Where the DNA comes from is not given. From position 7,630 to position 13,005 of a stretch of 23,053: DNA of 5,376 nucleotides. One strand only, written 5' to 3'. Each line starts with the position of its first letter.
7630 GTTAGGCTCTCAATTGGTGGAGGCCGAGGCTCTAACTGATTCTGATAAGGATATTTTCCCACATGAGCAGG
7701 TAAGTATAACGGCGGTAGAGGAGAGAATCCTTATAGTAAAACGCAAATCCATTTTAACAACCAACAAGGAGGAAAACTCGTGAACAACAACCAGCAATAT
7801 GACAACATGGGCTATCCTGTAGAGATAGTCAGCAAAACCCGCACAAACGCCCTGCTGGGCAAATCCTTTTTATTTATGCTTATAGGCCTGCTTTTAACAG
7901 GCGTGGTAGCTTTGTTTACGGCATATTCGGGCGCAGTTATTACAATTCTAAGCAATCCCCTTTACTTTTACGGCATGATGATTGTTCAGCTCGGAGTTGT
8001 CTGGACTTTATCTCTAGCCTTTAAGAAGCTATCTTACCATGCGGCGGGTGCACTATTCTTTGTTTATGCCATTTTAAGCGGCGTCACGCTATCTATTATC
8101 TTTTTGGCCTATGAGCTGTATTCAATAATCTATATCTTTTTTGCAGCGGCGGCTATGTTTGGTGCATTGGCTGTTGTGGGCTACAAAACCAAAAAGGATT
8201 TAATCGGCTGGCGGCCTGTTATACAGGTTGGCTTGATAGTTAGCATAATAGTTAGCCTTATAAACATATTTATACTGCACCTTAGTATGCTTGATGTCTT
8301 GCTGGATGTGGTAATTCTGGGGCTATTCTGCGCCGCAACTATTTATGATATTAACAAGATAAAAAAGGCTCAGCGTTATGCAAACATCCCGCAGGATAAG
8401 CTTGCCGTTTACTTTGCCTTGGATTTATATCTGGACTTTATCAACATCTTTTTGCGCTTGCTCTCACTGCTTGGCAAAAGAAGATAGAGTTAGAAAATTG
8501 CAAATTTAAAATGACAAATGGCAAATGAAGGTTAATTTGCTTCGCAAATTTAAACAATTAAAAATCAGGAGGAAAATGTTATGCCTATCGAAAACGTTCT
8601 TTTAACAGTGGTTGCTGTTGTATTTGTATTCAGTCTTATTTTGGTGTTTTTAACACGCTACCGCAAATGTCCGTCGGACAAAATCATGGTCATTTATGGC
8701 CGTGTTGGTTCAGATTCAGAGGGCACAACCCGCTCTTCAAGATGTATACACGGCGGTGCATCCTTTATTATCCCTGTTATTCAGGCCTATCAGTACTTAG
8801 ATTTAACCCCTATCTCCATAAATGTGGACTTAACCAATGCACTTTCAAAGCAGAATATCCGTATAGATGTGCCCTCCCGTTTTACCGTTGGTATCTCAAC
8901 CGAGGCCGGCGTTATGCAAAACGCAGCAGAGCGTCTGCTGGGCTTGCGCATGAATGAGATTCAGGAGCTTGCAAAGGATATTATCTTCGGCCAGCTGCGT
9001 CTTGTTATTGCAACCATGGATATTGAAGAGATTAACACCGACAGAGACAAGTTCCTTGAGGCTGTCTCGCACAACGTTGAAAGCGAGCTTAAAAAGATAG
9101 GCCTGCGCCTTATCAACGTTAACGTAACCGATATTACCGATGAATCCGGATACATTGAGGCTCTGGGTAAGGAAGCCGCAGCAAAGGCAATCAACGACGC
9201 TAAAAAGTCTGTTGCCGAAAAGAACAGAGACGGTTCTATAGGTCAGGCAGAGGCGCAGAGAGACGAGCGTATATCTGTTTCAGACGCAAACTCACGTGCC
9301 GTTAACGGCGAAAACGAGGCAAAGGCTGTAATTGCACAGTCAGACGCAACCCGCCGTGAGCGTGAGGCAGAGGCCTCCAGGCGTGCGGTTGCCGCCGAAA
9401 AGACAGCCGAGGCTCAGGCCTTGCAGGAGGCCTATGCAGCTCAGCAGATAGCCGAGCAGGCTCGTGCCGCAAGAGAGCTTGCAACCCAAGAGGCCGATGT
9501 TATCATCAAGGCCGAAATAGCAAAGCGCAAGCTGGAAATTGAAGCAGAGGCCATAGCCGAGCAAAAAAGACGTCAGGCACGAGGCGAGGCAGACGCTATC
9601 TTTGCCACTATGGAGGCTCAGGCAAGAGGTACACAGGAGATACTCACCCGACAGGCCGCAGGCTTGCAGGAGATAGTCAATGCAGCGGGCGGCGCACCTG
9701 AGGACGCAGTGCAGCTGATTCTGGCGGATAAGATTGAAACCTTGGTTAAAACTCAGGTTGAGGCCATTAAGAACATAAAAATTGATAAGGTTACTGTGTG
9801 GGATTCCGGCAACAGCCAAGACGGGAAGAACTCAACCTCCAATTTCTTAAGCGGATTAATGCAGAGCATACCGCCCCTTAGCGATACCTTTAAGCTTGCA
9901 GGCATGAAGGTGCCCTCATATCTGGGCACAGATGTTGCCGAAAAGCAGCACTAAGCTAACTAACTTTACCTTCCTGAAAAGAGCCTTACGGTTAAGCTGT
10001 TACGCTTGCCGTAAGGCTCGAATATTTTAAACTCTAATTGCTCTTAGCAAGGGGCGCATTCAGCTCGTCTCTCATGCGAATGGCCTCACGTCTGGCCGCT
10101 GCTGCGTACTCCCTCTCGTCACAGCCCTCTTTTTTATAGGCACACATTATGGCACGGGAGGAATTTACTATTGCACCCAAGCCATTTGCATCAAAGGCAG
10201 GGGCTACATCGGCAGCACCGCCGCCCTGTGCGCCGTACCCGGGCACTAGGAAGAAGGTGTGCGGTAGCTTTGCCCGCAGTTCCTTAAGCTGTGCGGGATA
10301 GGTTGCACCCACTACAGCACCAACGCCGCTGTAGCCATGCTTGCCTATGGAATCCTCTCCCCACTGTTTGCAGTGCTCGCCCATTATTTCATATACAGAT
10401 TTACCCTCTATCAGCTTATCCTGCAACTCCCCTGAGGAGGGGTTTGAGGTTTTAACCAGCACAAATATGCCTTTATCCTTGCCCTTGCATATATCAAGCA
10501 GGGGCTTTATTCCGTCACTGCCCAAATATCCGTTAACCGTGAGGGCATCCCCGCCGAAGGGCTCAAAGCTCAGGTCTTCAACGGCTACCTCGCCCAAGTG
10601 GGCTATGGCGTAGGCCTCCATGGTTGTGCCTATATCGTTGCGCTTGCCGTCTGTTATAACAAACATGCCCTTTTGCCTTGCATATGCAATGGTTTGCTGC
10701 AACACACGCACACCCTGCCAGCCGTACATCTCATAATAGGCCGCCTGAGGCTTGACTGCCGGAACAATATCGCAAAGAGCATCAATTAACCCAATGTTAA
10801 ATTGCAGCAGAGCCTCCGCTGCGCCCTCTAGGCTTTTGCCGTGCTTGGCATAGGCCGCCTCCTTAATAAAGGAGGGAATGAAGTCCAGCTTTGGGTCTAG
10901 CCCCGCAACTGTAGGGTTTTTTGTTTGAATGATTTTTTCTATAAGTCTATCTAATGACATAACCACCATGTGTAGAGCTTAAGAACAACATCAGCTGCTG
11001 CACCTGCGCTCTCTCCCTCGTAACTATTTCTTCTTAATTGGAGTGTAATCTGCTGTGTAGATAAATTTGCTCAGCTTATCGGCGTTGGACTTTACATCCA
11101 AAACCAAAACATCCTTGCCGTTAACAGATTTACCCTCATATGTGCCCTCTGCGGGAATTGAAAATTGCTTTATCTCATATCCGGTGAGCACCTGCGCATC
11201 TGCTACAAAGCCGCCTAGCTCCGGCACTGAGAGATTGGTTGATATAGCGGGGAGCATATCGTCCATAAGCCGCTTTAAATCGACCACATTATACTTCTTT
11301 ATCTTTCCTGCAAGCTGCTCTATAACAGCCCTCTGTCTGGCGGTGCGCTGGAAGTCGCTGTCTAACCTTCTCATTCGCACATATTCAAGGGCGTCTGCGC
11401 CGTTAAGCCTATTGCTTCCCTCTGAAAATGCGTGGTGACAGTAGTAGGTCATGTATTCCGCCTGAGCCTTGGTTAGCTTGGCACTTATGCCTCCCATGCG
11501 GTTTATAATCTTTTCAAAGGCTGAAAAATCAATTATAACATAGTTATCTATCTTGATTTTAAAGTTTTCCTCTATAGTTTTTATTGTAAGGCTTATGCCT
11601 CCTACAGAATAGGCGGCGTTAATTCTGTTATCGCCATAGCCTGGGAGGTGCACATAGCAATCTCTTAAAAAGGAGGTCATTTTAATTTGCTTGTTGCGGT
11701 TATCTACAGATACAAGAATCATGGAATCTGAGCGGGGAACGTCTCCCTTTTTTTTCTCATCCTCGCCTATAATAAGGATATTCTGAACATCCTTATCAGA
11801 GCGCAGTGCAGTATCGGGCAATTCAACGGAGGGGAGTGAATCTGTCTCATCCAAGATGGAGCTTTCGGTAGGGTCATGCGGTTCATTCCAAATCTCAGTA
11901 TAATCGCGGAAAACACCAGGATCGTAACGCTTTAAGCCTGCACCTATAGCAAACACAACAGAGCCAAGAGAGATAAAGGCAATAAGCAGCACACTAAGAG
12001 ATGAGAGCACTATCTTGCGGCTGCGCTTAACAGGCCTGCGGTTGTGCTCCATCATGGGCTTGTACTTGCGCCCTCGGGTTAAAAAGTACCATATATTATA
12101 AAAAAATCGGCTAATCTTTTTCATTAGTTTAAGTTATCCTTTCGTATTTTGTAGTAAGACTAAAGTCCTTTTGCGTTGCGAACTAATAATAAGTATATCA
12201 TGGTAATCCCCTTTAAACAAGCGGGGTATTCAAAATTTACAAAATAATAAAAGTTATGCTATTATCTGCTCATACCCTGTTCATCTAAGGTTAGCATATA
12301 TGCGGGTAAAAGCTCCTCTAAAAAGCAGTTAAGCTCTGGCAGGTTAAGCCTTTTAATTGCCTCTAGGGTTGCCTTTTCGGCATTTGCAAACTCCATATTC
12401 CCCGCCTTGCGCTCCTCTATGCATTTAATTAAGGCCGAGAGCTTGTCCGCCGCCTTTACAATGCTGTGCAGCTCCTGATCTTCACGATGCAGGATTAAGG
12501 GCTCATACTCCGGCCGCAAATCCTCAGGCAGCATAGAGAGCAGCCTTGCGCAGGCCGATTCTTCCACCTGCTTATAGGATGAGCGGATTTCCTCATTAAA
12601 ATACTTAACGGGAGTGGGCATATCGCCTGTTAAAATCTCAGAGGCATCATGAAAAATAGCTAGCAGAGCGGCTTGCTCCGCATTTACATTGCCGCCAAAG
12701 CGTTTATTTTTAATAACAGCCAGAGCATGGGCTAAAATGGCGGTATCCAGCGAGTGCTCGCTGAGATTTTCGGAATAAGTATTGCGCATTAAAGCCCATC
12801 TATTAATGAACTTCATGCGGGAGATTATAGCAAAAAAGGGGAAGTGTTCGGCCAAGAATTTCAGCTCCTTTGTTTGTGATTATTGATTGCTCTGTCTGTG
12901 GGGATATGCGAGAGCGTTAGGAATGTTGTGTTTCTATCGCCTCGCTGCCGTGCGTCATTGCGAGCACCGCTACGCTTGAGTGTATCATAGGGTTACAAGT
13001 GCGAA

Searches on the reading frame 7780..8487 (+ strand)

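Call 9: search_protein_families(library=pfam, proteins=[window:7780-8487:+], max_evalue=0.001)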
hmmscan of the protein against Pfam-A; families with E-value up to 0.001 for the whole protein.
window:7780-8487:+ (235 aa): 1 family
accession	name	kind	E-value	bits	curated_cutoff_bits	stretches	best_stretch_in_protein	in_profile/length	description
PF01027.25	Bax1-I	-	1e-40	140.2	34.1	1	25-231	3-207/207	Inhibitor of apoptosis-promoting Bax1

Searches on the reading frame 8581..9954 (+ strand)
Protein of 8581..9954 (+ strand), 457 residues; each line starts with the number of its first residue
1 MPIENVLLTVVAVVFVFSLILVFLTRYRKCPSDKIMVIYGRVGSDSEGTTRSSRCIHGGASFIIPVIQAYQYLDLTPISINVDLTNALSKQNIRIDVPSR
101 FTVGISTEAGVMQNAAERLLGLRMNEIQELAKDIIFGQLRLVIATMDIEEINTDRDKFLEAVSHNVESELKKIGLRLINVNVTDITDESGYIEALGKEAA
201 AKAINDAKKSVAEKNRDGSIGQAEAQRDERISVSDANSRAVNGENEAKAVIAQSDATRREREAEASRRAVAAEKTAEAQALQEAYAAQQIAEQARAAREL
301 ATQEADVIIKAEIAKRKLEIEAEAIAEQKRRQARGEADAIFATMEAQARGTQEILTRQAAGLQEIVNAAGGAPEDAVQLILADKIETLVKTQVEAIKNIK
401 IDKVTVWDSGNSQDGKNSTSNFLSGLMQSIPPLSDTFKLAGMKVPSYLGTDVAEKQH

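Call 9: search_protein_families(library=pfam, proteins=[window:8581-9954:+], max_evalue=0.001)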
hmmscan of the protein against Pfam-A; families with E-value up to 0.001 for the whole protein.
window:8581-9954:+ (457 aa): 1 family
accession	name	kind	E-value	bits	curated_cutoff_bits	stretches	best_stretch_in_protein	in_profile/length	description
PF01145.31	Band_7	-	1.2e-27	97.5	23.6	1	47-215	19-175/176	SPFH domain / Band 7 family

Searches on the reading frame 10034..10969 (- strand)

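Call 9: search_protein_families(library=pfam, proteins=[window:10034-10969:-], max_evalue=0.001)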
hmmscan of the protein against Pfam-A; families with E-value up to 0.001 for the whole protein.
window:10034-10969:- (311 aa): 1 family
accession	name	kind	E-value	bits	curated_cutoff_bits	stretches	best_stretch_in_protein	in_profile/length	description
PF00215.30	OMPdecase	-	1.9e-23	84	27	1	60-278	17-212/221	Orotidine 5'-phosphate decarboxylase / HUMPS family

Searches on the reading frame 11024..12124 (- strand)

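Call 9: search_protein_families(library=pfam, proteins=[window:11024-12124:-], max_evalue=0.001)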
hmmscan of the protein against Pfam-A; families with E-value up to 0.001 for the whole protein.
window:11024-12124:- (366 aa): 1 family
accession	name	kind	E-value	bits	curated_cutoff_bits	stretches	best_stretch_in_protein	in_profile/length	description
PF03816.19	LytR_cpsA_psr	-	9.7e-41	139.9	24.6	1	131-276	1-149/150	LytR_cpsA_psr family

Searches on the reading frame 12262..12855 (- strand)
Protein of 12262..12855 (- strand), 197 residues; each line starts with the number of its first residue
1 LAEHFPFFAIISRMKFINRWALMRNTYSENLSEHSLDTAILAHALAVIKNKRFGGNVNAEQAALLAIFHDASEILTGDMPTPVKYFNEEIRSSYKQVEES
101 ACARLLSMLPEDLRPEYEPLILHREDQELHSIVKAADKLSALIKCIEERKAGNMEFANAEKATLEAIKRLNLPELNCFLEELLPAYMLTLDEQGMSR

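Call 10: search_protein_families(library=pfam, proteins=[window:12262-12855:-], max_evalue=0.001)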
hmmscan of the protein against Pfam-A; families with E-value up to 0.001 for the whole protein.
window:12262-12855:- (197 aa): 3 families
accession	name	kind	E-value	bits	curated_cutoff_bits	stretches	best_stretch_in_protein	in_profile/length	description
PF12917.13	YfbR-like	-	5e-79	264.6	25.9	1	7-186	2-182/182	5'-deoxynucleotidase YfbR-like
PF13023.12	HD_3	-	4.1e-15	56.5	22.5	1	12-166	2-151/165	HD domain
PF01966.28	HD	-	4.7e-07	30.5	22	1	32-141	2-115/116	HD domain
